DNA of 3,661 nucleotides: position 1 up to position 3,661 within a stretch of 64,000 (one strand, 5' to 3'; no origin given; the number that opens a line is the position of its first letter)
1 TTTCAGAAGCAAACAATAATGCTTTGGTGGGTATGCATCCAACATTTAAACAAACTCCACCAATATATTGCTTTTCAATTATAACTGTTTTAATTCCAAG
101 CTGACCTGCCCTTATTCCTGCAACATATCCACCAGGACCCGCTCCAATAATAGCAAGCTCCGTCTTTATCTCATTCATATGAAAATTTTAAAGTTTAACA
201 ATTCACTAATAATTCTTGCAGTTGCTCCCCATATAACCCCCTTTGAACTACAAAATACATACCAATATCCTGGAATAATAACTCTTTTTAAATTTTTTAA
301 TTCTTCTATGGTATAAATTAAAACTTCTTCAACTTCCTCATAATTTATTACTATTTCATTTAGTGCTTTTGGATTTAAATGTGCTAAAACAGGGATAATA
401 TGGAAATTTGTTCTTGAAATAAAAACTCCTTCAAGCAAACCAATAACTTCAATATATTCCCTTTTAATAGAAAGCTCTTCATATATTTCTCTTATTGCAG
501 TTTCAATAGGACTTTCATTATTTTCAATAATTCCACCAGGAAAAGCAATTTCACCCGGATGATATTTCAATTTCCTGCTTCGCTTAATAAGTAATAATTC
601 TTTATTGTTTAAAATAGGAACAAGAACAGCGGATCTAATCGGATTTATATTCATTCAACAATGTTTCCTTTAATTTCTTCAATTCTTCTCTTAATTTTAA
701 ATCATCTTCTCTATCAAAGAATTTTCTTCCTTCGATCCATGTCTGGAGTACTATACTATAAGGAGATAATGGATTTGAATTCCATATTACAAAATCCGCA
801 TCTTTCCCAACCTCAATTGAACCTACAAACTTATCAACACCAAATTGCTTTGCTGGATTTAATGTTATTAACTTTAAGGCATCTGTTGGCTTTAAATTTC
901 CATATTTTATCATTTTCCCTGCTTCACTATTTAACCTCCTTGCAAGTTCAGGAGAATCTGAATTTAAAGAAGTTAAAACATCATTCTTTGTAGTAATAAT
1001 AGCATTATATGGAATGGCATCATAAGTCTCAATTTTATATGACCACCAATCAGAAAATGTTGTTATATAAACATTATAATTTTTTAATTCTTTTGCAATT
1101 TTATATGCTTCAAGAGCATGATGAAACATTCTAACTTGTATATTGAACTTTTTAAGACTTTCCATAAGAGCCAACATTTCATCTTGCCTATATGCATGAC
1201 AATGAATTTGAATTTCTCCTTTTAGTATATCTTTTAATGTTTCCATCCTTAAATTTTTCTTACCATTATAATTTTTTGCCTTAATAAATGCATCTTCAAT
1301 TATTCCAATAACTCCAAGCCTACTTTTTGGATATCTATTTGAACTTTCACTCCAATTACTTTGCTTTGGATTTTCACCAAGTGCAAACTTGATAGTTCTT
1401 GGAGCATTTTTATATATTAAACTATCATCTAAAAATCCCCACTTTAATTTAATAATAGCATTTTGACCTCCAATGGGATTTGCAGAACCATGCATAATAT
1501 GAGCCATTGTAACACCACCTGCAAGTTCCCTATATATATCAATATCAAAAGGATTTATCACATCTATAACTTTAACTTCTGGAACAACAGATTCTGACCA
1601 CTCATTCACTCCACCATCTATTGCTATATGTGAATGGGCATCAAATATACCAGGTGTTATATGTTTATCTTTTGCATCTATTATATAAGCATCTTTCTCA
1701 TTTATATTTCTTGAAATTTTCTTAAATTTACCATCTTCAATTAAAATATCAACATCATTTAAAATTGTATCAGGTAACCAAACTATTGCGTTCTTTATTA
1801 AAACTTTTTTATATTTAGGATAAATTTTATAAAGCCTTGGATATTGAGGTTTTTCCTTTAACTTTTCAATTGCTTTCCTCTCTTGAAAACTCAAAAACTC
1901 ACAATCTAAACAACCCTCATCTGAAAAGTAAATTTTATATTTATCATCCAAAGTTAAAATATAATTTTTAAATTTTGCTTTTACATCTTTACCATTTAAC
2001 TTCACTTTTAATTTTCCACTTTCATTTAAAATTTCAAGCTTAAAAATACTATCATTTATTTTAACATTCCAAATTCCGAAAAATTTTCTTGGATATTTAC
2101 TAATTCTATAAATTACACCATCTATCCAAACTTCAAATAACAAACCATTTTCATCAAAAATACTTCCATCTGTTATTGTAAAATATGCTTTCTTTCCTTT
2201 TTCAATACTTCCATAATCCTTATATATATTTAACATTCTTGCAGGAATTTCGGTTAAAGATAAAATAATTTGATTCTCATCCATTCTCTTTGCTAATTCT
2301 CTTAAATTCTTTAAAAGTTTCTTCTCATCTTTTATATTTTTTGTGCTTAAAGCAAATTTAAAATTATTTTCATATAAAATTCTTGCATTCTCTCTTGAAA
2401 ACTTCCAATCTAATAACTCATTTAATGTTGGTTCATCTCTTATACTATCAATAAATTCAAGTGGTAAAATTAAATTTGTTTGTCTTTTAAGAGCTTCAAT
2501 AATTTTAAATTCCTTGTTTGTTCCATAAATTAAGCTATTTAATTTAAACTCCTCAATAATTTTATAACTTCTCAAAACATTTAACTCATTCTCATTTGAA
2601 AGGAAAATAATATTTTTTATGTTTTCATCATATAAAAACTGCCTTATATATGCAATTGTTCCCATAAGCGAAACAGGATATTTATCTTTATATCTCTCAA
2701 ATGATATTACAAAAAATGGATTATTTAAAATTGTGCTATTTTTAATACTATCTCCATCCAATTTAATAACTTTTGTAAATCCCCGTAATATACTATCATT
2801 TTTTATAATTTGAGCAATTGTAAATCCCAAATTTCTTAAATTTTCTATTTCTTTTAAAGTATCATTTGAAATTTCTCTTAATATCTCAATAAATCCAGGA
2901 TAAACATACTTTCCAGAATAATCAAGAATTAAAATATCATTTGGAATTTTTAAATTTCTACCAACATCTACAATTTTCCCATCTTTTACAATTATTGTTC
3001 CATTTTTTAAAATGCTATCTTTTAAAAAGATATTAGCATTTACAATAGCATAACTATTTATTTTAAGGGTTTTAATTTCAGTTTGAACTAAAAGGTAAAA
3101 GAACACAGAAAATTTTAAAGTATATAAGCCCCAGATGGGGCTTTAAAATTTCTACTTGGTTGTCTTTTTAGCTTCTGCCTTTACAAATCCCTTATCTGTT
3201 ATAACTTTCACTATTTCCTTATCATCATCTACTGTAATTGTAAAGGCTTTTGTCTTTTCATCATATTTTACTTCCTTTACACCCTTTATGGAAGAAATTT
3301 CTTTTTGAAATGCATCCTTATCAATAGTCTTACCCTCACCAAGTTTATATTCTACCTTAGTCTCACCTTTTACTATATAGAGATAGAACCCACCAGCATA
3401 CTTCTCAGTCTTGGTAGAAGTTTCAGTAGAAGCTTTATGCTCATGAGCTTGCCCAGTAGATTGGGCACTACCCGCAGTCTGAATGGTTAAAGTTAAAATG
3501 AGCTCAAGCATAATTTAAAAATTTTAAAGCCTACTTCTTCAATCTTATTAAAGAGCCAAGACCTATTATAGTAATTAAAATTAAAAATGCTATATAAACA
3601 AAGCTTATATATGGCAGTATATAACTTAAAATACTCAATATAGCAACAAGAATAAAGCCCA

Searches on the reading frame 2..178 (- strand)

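Call 60: search_protein_families(library=pfam, proteins=[window:2-178:-], max_evalue=0.01)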
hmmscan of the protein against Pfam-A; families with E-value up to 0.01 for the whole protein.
seq(59 aa): 9 families
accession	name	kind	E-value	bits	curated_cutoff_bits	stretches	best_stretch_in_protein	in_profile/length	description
PF07992.20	Pyr_redox_2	-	3.8e-11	43.4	26.1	1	7-58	2-50/291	Pyridine nucleotide-disulphide oxidoreductase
PF12831.13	FAD_oxidored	-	1e-05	25.4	27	1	8-43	2-38/416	FAD dependent oxidoreductase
PF13738.12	Pyr_redox_3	-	0.00015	21.6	30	1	10-41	2-34/305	Pyridine nucleotide-disulphide oxidoreductase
PF01494.25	FAD_binding_3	-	0.00023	21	22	1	5-37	1-33/349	FAD binding domain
PF01134.28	GIDA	-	0.00064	19.3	22.1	1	9-52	3-44/391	Glucose inhibited division protein A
PF00890.30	FAD_binding_2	-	0.00075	19.2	20.4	1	8-38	2-32/414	FAD binding domain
PF13450.12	NAD_binding_8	-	0.0015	19.2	21.9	1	10-43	1-35/68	NAD(P)-binding Rossmann-like domain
PF03486.20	HI0933_like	-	0.0038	17.2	50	1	7-37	2-32/244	HI0933-like protein Rossmann domain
PF01946.23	Thi4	-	0.0054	16.4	26.2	1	4-41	16-55/235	Thi4 family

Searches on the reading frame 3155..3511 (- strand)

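Call 60: search_protein_families(library=pfam, proteins=[window:3155-3511:-], max_evalue=0.01)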
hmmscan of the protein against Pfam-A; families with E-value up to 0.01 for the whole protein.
window:3155-3511:- (119 aa): 1 family
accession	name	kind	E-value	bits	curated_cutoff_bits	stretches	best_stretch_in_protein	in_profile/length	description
PF00403.32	HMA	-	0.00055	20.7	24.8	1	68-109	16-61/62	Heavy-metal-associated domain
